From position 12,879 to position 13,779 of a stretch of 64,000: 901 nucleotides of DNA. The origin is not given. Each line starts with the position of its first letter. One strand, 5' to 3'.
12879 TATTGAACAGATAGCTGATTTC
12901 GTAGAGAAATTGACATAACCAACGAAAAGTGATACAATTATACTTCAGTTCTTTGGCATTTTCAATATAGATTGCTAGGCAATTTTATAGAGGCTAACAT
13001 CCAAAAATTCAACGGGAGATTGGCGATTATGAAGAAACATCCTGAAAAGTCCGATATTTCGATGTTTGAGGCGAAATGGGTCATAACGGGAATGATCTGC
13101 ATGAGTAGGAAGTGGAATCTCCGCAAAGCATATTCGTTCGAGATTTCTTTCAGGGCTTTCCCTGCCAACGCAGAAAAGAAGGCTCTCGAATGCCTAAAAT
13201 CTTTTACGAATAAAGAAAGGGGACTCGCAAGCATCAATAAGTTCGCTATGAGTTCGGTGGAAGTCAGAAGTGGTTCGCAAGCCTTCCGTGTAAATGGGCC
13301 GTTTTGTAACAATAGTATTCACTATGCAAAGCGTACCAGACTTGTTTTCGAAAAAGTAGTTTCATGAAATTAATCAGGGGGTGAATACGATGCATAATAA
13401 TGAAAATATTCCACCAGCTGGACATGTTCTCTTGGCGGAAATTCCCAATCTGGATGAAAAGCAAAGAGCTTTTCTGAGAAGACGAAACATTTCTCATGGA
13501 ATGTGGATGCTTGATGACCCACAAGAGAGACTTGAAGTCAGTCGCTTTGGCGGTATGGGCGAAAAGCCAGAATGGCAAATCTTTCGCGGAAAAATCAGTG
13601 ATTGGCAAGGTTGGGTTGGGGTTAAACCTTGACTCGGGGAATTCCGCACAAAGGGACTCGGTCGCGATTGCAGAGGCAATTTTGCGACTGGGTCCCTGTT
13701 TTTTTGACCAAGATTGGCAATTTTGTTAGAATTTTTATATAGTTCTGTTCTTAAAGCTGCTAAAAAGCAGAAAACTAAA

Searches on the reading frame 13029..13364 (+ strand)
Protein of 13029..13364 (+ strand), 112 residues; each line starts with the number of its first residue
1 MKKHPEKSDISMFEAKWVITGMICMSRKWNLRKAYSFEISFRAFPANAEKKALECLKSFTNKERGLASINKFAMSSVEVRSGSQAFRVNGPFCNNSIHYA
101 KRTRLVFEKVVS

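Call 7: search_protein_families(library=pfam, proteins=[window:13029-13364:+], max_evalue=1)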
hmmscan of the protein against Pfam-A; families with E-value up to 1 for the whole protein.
window:13029-13364:+ (112 aa): 0 families

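Call 8: search_protein_families(library=ncbifam, proteins=[window:13029-13364:+], max_evalue=1)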
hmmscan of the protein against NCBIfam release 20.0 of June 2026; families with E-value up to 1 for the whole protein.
window:13029-13364:+ (112 aa): 0 families

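Call 14: find_homologous_proteins(query=window:13029-13364:+, max_evalue=0.01)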
Query window:13029-13364:+ (112 aa): 2 proteins with E <= 0.01 among 2 candidates.
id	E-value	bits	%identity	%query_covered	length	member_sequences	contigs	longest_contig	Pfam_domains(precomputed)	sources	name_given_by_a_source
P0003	7.2e-68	243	100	100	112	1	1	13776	-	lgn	-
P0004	7.4e-47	176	73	98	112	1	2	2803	-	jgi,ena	-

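Call 15: find_encoding_contigs(protein=P0004, flank=10000)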
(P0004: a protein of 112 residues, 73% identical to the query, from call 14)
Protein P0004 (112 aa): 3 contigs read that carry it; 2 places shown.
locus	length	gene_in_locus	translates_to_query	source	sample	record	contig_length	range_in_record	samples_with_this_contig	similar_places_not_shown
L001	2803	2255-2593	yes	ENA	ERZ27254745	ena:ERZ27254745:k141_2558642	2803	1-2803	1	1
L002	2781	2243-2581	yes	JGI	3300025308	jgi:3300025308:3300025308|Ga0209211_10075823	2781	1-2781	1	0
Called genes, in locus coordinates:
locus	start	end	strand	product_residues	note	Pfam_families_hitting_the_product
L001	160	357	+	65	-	-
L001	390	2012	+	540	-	PF00239:Resolvase, PF07508:Recombinase, PF13408:Zn_ribbon_recom (weak)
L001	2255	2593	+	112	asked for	-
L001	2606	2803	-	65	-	?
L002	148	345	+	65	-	-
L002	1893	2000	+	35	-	-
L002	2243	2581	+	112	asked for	-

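Call 22: search_protein_families(library=phrogs, proteins=[window:13029-13364:+], max_evalue=1)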
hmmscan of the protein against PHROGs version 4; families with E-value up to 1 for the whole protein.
window:13029-13364:+ (112 aa): 0 families

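Call 23: search_protein_families(library=padloc, proteins=[window:13029-13364:+], max_evalue=1)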
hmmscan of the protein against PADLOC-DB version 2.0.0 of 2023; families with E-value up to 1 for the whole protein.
window:13029-13364:+ (112 aa): 0 families

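Call 29: search_protein_families(library=pfam, proteins=[L001:160-354:+], max_evalue=0.01)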
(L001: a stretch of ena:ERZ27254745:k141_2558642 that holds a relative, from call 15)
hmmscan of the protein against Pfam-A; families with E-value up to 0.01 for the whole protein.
L001:160-354:+ (65 aa): 0 families

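Call 33: search_solved_structures(query=window:13029-13364:+, max_evalue=10)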
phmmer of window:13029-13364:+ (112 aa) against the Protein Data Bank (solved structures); distinct sequences matched with E-value up to 10: 3.
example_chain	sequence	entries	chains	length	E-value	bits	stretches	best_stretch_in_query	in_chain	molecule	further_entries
4g2k_A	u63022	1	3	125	0.12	16.2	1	45-100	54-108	General control protein GCN4, Envelope glycoprotein GP2 chimera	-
9njl_B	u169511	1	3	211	1.8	12.3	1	46-97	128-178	Envelope glycoprotein GP2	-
6bp2_B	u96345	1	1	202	2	12.2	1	46-97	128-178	Envelope glycoprotein GP2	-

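Call 36: find_related_loci(query=A2, collection=metagenome_contigs, flank=10000)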
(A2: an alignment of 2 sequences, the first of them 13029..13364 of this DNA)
Query A2 (112 aa) in metagenome_contigs; peptide patterns used: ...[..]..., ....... (x = any residue, [..] = any of these).
345 stretches matched a pattern; 1 encode a relative of the query (tblastn E <= 1e-3); 1 distinct loci.
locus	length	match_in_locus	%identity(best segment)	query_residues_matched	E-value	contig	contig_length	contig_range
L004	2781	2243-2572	73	1-110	5e-54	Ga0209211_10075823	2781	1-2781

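Call 37: find_related_loci(query=A2, collection=viral_contigs, flank=10000)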
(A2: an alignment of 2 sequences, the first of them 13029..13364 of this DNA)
Query A2 (112 aa) in viral_contigs; peptide patterns used: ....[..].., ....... (x = any residue, [..] = any of these).
32 stretches matched a pattern, but none encodes a relative of the query by tblastn (E <= 1e-3).

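Call 44: search_protein_families(library=pfam, alignment_id=A3, max_evalue=1)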
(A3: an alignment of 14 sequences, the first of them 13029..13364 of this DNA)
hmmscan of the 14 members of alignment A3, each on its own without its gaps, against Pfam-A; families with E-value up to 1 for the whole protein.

A. member 1, window:13029-13364:+ (112 aa): 0 families

B. families by the number of members that match (of 14 scanned): 4 families
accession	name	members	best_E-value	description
PF01198.24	Ribosomal_L31e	1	0.0083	Ribosomal protein L31e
PF08438.16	YGR210-like_G4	1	0.017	Obg-like GTPase YGR210-like, G4 motif-containing domain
PF20658.2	MSG_insertion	1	0.17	Malate synthase G, alpha-beta insertion domain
PF05565.16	Sipho_Gp157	1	0.27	Siphovirus Gp157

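Call 45: search_solved_structures(query=A3, max_evalue=10)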
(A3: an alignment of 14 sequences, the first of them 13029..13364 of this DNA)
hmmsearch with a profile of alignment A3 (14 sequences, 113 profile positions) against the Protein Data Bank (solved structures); distinct sequences matched with E-value up to 10: 0.

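Call 47: find_related_loci(query=A5, collection=genome_contigs, flank=8000)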
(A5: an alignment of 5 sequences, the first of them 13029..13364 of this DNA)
Query A5 (112 aa) in genome_contigs; peptide patterns used: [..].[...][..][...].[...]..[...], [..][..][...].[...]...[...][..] (x = any residue, [..] = any of these).
61 stretches matched a pattern; 3 encode a relative of the query (tblastn E <= 1e-3); 3 distinct loci.
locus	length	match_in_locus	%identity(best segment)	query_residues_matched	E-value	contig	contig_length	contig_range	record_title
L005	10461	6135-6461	46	1-107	2e-25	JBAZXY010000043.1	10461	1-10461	MAG: Parcubacteria group bacterium isolate SO_2017_GW1_67 NODE_23744_length_10461_cov_3.175440_OW334_2017, whole genome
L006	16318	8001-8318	42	6-109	5e-22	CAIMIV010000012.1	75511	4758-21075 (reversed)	uncultured bacterium isolate MJ-2014-D5_bin-329 genome assembly, contig: bin-329:12/71, whole genome shotgun sequence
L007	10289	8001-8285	39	17-110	3e-17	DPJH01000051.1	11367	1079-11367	MAG TPA_asm: Candidatus Moraniibacteriota bacterium isolate UBA8518 contig_361654, whole genome shotgun sequence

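Call 54: predict_structure(alignment_id=A3)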
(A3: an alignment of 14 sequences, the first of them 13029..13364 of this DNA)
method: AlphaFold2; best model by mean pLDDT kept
length: 112 residues; sequences in the alignment: 14
mean_pLDDT: 90.9   pTM: 0.80
mean pLDDT of the five models: 90.9, 86.1, 85.6, 85.0, 82.8
residues with pLDDT >= 90: 94; 70-90: 5; 50-70: 11; < 50: 2
segments of 3 or more residues with pLDDT < 50: none
pLDDT, mean of each block of 10 residues (from residue 1): 56 89 95 97 95 98 94 97 95 96 94 61
secondary structure, 60 per line:
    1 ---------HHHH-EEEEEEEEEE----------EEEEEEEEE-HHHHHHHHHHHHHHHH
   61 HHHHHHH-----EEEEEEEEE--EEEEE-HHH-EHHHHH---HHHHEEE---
elements in order: H10-13 E15-24 E35-43 H45-67 E73-81 E84-88 H95-99 H103-106 E107-109

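Call 56: fold_search(model_id=the predicted structure, library=pdb)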
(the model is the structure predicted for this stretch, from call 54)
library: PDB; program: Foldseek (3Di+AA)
matches with E <= 10: 177; with E <= 0.001: 0
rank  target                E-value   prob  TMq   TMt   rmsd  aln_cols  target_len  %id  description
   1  6skf_BT               4.3e-01  0.63  0.36  0.50   4.0        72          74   14  Cryo-EM Structure of T. kodakarensis 70S ribosome (released 2020-07-29)
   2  2mbl_MODEL_1_A        4.8e-01  0.23  0.31  0.29   4.4        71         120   13  Solution NMR Structure of De novo designed Top7 Fold Protein Top7m13, Northeast Structural Genomics Consortium (released 2013-11-13)
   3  2jvf_MODEL_1_A        5.8e-01  0.12  0.21  0.23   6.0        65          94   15  Solution structure of M7, a computationally-designed artificial protein (released 2008-08-12)
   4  1qys                  6.9e-01  0.20  0.26  0.30   4.8        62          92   10  Crystal structure of Top7: A computationally designed protein with a novel fold (released 2003-11-25)
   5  2mra_MODEL_1_A        1.6e+00  0.16  0.31  0.30   5.7        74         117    9  Solution NMR Structure of De novo designed protein, Northeast Structural Genomics Consortium (NESG) Target OR4 (released 2014-09-17)
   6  9uym_A                1.8e+00  0.04  0.15  0.07   8.6        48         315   14  Composite map of the G protein-coupled receptor 1 (GPR1) bound to chemerin and beta-arrestin 2 (released 2025-11-19)
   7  9eks_A                1.9e+00  0.04  0.21  0.07  12.2        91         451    4  ML2-SA1 bound TRPML1-V432A/A433G in a partially open state (released 2025-06-18)
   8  7pwg_S                2.1e+00  0.25  0.36  0.25   4.0        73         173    8  Cryo-EM structure of large subunit of Giardia lamblia ribosome at 2.7 A resolution (released 2022-04-20)
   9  5zz8_1                2.1e+00  0.03  0.21  0.10  13.2       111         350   14  Structure of the Herpes simplex virus type 2 C-capsid with capsid-vertex-specific component (released 2018-10-10)
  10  3p2d_B                2.2e+00  0.04  0.15  0.07   9.2        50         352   12  Crystal structure of arrestin-3 reveals the basis of the difference in receptor binding between two non-visual subtype (released 2011-01-26)
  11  8e5t_S                2.3e+00  0.07  0.30  0.23  12.2       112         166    8  Yeast co-transcriptional Noc1-Noc2 RNP assembly checkpoint intermediate (released 2023-04-12)
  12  3zxw_B                2.6e+00  0.08  0.24  0.28   7.2        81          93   11  STRUCTURE OF ACTIVATED RUBISCO FROM THERMOSYNECHOCOCCUS ELONGATUS COMPLEXED WITH 2-CARBOXYARABINITOL-1,5-DIPHOSPHATE (released 2012-08-29)
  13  1ksi_A                2.8e+00  0.07  0.19  0.04   4.4        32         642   12  CRYSTAL STRUCTURE OF A EUKARYOTIC (PEA SEEDLING) COPPER-CONTAINING AMINE OXIDASE AT 2.2A RESOLUTION (released 1997-12-24)
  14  3v85                  2.8e+00  0.01  0.15  0.12  11.3       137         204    9  1.9 Angstrom resolution crystal structure of the protein Q9SIY3 from Arabidopsis thaliana (released 2012-11-07)
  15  5iig                  2.8e+00  0.01  0.16  0.07  12.0       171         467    6  Structure of the SPX-TTM domain fragment of the yeast inorganic polyphophate polymerase Vtc4 (form A). (released 2016-04-27)
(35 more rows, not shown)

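Call 60: fold_search(model_id=the predicted structure, library=viral)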
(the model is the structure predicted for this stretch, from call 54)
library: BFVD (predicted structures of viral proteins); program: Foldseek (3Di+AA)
matches with E <= 10: 683; with E <= 0.001: 0
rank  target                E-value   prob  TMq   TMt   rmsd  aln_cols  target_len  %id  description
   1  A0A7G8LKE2            1.1e-01  0.38  0.28  0.30   6.3        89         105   13  (no name in the UniProt tables at hand)
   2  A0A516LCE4            1.4e-01  0.38  0.32  0.30   6.1        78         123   18  (no name in the UniProt tables at hand)
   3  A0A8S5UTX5            1.5e-01  0.60  0.34  0.31   4.8        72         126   14  Uncharacterized protein [Myoviridae sp. ctvxP16]
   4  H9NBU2                2.0e-01  0.28  0.30  0.28   9.9        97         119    8  (no name in the UniProt tables at hand)
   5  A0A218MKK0            2.2e-01  0.47  0.33  0.37   7.9        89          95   12  Uncharacterized protein [uncultured virus]
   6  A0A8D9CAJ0            2.5e-01  0.60  0.37  0.42   5.8        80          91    9  Uncharacterized protein [uncultured marine phage]
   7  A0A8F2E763            2.5e-01  0.38  0.31  0.38   5.5        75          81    9  Uncharacterized protein [Streptomyces phage TunaTartare]
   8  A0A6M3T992            2.6e-01  0.69  0.40  0.44   5.5        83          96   12  (no name in the UniProt tables at hand)
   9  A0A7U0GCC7            2.6e-01  0.51  0.34  0.43   5.5        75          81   11  Uncharacterized protein [Streptomyces phage MeganTheeKilla]
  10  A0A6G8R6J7            2.6e-01  0.47  0.36  0.34   4.6        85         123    9  Uncharacterized protein [Synechococcus phage S-H34]
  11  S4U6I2                2.8e-01  0.47  0.34  0.49   4.5        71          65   20  Uncharacterized protein [Listeria phage LP-037]
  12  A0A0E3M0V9            2.8e-01  0.44  0.33  0.45   5.4        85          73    7  Uncharacterized protein [Enterobacteria phage JenP2]
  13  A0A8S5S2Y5            2.8e-01  0.18  0.26  0.29  10.4        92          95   10  Uncharacterized protein [Siphoviridae sp. ctCIv11]
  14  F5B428                3.8e-01  0.47  0.37  0.30   6.6        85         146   12  (no name in the UniProt tables at hand)
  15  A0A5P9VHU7            3.8e-01  0.35  0.33  0.34   5.3        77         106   10  Uncharacterized protein [Human betaherpesvirus 6]
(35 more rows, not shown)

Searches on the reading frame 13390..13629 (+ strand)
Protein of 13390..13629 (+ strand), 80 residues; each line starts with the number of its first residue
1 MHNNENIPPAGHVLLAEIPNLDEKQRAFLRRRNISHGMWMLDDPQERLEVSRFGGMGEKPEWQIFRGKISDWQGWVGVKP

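Call 7: search_protein_families(library=pfam, proteins=[window:13390-13629:+], max_evalue=1)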
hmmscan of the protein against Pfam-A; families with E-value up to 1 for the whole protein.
window:13390-13629:+ (80 aa): 0 families

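Call 8: search_protein_families(library=ncbifam, proteins=[window:13390-13629:+], max_evalue=1)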
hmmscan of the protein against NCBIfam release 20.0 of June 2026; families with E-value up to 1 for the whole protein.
window:13390-13629:+ (80 aa): 0 families

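Call 13: find_homologous_proteins(query=window:13390-13629:+, max_evalue=0.01)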
Query window:13390-13629:+ (80 aa): 1 proteins with E <= 0.01 among 1 candidates.
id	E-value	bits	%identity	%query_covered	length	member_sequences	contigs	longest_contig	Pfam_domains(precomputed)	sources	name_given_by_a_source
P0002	1.3e-49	184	100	100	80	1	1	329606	-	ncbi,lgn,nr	ncbi:MAG: hypothetical protein Q7T51_03630 [Candidatus Moranbacteria bacterium]|nr:hypothetical prot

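Call 22: search_protein_families(library=phrogs, proteins=[window:13390-13629:+], max_evalue=1)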
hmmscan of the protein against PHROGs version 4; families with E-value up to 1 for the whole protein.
window:13390-13629:+ (80 aa): 0 families

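Call 23: search_protein_families(library=padloc, proteins=[window:13390-13629:+], max_evalue=1)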
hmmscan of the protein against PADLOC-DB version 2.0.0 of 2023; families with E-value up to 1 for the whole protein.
window:13390-13629:+ (80 aa): 0 families

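Call 34: search_solved_structures(query=window:13390-13629:+, max_evalue=10)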
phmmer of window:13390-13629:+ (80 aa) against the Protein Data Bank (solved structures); distinct sequences matched with E-value up to 10: 9.
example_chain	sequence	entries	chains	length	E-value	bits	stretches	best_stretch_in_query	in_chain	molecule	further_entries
7sq4_A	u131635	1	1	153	0.0014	22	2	15-64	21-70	Designed trefoil knot protein, variant 2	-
7sq3_A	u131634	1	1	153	0.0075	19.7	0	14-58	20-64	Designed trefoil knot protein, variant 1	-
5h7a_C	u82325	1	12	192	0.034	17.6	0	16-30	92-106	Immunoglobulin G-binding protein A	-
5h79_D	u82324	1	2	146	0.11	15.9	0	13-26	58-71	Immunoglobulin G-binding protein A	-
7sq5_A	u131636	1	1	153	0.18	15.3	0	15-66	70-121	Designed trefoil knot protein, variant 3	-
1fyx_A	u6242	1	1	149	0.82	13.2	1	13-51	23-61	TOLL-LIKE RECEPTOR 2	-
1tvn_A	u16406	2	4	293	1.1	12.7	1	24-56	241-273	cellulase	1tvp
7pwf_Q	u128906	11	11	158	1.3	12.5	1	21-60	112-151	Ribosomal protein S16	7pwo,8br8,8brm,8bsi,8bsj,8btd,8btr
3bwv_A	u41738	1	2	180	1.4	12.4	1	14-79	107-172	Putative 5'(3')-deoxyribonucleotidase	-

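Call 93: search_solved_structures(query=A4, max_evalue=10)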
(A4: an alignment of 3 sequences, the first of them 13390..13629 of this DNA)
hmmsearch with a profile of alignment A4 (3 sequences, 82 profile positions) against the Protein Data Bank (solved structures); distinct sequences matched with E-value up to 10: 1.
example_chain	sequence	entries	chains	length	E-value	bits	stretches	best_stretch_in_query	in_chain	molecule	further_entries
2kcp_A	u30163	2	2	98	0.25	14.7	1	10-47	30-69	30S ribosomal protein S8e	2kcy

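Call 94: search_protein_families(library=pfam, alignment_id=A4, max_evalue=1)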
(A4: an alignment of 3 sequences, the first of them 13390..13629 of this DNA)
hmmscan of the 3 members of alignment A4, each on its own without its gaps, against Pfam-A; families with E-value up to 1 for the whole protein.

A. member 1, window:13390-13629:+ (80 aa): 0 families

B. families by the number of members that match (of 3 scanned): 0 families
